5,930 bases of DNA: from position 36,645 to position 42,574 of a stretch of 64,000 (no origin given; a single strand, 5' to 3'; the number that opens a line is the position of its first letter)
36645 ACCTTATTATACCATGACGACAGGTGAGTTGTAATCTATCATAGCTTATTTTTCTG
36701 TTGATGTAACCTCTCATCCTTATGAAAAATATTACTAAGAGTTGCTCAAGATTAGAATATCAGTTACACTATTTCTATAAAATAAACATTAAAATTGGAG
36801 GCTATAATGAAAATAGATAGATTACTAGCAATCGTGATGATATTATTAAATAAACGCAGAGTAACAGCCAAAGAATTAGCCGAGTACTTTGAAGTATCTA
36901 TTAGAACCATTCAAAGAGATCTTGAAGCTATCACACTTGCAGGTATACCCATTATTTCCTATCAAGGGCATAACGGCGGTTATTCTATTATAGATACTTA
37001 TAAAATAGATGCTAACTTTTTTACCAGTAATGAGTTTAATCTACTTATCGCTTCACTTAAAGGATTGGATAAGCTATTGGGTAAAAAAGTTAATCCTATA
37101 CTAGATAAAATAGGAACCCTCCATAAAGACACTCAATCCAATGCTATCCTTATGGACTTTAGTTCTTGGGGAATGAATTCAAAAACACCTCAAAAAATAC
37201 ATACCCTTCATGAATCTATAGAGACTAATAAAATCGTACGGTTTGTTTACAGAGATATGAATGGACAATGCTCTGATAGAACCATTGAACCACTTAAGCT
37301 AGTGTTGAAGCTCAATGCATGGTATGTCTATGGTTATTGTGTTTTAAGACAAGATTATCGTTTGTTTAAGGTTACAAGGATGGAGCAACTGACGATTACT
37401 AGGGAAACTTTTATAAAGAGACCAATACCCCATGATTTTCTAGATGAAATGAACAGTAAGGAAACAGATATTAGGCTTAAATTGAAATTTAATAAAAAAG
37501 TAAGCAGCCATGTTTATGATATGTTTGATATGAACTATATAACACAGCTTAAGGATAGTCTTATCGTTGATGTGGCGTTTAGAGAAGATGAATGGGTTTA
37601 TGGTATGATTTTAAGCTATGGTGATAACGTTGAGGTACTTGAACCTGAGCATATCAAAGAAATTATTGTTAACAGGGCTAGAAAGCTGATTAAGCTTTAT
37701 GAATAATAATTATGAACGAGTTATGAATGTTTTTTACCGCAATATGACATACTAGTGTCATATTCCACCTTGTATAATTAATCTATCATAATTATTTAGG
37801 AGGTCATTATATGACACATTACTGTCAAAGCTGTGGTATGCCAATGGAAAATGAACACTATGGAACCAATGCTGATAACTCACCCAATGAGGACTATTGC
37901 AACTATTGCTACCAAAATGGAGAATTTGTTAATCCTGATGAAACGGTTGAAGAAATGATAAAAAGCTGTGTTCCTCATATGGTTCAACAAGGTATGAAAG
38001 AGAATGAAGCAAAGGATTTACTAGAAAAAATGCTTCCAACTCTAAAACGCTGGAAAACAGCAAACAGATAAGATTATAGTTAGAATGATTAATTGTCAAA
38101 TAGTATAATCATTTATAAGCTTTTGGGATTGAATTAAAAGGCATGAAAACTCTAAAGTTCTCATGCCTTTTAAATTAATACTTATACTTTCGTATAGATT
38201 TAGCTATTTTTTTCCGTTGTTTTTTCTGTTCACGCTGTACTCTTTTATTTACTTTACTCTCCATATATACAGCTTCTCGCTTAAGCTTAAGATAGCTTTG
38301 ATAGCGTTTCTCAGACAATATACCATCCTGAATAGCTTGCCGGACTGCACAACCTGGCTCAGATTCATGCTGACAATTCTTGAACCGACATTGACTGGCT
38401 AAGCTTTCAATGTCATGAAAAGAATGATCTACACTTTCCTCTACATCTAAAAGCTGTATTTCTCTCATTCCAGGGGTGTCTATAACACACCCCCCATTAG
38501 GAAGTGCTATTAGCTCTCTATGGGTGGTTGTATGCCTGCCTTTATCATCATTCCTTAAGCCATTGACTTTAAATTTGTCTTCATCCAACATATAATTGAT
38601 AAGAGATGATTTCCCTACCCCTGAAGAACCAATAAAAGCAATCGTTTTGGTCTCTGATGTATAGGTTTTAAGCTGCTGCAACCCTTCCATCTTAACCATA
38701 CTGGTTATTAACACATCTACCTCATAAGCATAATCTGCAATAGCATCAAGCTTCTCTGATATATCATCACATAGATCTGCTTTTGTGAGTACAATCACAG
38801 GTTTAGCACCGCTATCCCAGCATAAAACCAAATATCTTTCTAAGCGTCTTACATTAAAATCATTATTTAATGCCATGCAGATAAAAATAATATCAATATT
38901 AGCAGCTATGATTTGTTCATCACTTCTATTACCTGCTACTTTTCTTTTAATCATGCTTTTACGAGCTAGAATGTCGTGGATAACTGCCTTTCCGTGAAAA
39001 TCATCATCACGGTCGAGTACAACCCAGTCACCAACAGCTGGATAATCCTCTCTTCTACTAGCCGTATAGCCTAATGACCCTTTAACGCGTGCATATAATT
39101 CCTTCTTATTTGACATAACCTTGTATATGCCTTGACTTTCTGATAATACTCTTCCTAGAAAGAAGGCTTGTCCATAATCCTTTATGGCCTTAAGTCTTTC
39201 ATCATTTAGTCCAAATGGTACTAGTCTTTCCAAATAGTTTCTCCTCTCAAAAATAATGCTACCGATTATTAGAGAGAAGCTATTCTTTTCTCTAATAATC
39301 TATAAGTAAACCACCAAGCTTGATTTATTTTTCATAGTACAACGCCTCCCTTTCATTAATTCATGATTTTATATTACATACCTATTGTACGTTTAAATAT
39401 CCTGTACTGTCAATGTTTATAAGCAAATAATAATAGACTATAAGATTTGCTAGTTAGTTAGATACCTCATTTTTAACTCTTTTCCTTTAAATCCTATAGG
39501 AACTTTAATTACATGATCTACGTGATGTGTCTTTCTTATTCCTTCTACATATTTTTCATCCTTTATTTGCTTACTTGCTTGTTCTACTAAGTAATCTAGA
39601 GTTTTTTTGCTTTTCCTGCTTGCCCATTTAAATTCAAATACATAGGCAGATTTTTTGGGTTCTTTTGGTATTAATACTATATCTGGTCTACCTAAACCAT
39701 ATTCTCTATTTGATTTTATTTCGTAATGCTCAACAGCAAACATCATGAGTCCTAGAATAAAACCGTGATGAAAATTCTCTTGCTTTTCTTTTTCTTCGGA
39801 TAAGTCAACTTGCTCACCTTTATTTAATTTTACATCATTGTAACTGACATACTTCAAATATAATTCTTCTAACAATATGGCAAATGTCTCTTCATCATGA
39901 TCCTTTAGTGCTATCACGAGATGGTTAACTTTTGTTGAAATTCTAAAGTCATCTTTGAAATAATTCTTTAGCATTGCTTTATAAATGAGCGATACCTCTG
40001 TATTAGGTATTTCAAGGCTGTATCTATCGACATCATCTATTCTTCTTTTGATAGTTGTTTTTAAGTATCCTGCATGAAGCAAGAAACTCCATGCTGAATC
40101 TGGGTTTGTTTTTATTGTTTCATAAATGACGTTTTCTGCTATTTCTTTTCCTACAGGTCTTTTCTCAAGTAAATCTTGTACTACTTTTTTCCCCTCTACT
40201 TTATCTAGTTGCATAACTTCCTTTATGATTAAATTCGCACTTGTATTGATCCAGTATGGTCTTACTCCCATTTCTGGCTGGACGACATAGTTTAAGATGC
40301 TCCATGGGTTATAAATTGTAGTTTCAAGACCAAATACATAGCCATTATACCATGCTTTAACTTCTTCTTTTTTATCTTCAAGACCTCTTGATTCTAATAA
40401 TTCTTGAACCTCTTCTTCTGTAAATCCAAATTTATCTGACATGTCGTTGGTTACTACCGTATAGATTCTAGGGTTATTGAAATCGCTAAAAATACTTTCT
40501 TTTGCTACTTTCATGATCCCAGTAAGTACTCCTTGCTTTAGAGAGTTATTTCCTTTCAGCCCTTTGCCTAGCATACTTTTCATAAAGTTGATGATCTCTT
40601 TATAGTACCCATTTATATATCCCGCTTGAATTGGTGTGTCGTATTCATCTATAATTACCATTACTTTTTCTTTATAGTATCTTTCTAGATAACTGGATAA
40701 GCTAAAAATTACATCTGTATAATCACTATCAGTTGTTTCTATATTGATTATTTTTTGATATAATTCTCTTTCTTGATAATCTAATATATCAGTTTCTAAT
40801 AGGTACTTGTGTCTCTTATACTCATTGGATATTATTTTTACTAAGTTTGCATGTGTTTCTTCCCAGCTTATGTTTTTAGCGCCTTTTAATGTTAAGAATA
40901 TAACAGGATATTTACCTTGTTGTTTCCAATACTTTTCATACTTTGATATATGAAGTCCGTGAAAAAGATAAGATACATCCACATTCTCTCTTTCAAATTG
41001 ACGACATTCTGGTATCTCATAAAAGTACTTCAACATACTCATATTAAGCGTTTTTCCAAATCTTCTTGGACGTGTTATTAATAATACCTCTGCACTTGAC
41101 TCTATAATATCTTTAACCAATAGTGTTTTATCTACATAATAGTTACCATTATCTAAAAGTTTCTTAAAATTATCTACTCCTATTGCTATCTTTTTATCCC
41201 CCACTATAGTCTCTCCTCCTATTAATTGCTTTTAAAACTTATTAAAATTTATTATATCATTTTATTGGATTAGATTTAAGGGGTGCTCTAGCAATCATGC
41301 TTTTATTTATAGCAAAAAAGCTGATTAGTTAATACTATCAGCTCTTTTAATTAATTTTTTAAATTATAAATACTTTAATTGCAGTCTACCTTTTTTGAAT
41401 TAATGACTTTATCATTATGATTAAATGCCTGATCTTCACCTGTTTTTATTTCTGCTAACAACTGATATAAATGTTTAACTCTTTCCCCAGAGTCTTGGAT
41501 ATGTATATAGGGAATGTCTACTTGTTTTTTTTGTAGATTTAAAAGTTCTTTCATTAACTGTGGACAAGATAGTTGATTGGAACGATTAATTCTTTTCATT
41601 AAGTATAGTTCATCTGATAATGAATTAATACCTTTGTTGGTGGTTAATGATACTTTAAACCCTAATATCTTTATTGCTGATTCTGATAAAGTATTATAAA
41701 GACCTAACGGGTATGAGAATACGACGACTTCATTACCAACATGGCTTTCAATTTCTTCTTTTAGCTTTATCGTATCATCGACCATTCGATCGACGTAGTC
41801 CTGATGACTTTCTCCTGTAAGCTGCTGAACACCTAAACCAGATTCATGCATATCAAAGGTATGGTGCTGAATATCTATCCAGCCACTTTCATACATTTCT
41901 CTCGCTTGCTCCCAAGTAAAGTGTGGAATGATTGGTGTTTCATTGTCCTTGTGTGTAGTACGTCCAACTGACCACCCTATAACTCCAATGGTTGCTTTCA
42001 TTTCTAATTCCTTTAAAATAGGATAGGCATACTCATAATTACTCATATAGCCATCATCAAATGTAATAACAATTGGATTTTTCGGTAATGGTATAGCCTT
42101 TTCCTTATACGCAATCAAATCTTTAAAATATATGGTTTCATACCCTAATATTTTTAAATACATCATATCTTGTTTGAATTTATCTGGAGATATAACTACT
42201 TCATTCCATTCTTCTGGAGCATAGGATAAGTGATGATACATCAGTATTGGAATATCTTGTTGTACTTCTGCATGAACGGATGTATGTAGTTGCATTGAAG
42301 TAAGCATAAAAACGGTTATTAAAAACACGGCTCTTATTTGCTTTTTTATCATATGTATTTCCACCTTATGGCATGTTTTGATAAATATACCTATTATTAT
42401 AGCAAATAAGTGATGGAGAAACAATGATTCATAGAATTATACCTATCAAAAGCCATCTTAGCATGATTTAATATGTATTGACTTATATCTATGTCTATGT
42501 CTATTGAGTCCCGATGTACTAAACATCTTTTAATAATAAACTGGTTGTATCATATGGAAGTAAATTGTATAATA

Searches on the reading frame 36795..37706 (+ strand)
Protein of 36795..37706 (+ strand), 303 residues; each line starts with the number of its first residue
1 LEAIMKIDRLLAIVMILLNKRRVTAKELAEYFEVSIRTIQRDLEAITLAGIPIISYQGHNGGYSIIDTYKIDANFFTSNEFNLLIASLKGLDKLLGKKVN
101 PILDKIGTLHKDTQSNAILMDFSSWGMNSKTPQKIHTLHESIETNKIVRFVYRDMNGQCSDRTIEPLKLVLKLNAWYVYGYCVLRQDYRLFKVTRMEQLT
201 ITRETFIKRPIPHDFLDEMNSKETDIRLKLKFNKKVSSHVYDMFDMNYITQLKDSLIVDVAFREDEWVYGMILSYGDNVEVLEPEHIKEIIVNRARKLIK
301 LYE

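Call 36: search_protein_families(library=pfam, proteins=[window:36795-37706:+], max_evalue=0.00001)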
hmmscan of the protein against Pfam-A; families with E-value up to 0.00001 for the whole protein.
window:36795-37706:+ (303 aa): 5 families
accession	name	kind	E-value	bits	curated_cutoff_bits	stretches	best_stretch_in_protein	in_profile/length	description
PF13280.12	WYL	-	4.5e-19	68.7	21.8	1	135-201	3-70/70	WYL domain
PF08279.18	HTH_11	-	3.3e-14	52.9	25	1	9-63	1-54/55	HTH domain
PF25583.1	WCX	-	7.3e-13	49.1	23.9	1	225-298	2-75/76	WCX domain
PF08220.18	HTH_DeoR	-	9.5e-07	28.9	21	1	9-54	1-45/57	DeoR-like helix-turn-helix domain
PF19187.6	HTH_PafC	-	1.7e-06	28.3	32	1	6-56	2-51/115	PafC helix-turn-helix domain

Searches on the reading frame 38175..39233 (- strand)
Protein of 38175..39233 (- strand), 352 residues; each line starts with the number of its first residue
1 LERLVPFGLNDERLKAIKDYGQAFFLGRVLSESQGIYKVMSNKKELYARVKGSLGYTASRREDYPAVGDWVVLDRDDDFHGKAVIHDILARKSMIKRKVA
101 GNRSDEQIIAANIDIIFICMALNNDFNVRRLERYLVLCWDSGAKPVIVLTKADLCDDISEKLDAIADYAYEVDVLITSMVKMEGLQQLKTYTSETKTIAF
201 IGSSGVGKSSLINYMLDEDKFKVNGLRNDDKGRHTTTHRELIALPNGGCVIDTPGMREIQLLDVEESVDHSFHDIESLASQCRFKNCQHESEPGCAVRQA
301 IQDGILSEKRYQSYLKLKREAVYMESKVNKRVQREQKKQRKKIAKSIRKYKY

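Call 36: search_protein_families(library=pfam, proteins=[window:38175-39233:-], max_evalue=0.00001)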
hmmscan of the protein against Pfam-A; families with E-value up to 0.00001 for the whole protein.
window:38175-39233:- (352 aa): 2 families
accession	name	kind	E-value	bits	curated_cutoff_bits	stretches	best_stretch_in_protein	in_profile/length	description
PF03193.22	RsgA_GTPase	-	5.1e-52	176.6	30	1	88-261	1-173/174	RsgA GTPase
PF01926.29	MMR_HSR1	-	4.1e-07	30.6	21.9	1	197-276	1-74/113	50S ribosome-binding GTPase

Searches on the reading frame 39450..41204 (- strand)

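Call 36: search_protein_families(library=pfam, proteins=[window:39450-41204:-], max_evalue=0.00001)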
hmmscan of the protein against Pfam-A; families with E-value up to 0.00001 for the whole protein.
window:39450-41204:- (584 aa): 2 families
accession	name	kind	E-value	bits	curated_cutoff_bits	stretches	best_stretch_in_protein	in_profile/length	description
PF09820.16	AAA-ATPase_like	-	1.6e-47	162.4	26.1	1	8-239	2-201/201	Predicted AAA-ATPase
PF08011.17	PDDEXK_9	-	4.8e-15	55.9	25.5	1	475-578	2-101/105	PD-(D/E)XK nuclease superfamily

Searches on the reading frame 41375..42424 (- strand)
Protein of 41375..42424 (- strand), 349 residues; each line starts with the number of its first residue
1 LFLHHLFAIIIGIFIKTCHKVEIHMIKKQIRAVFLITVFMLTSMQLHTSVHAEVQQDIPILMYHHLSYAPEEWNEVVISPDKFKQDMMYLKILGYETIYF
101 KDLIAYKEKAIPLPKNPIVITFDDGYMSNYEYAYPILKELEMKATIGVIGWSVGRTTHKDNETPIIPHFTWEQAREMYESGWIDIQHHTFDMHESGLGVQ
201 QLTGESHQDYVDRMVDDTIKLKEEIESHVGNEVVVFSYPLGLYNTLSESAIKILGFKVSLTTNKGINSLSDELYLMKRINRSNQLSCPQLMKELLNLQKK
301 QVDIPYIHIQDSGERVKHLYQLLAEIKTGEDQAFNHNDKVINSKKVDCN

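Call 36: search_protein_families(library=pfam, proteins=[window:41375-42424:-], max_evalue=0.00001)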
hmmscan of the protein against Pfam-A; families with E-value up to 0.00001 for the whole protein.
window:41375-42424:- (349 aa): 1 family
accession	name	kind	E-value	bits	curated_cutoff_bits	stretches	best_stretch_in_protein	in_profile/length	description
PF01522.26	Polysacc_deac_1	-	6.1e-21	75.1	23.1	1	113-258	4-123/124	Polysaccharide deacetylase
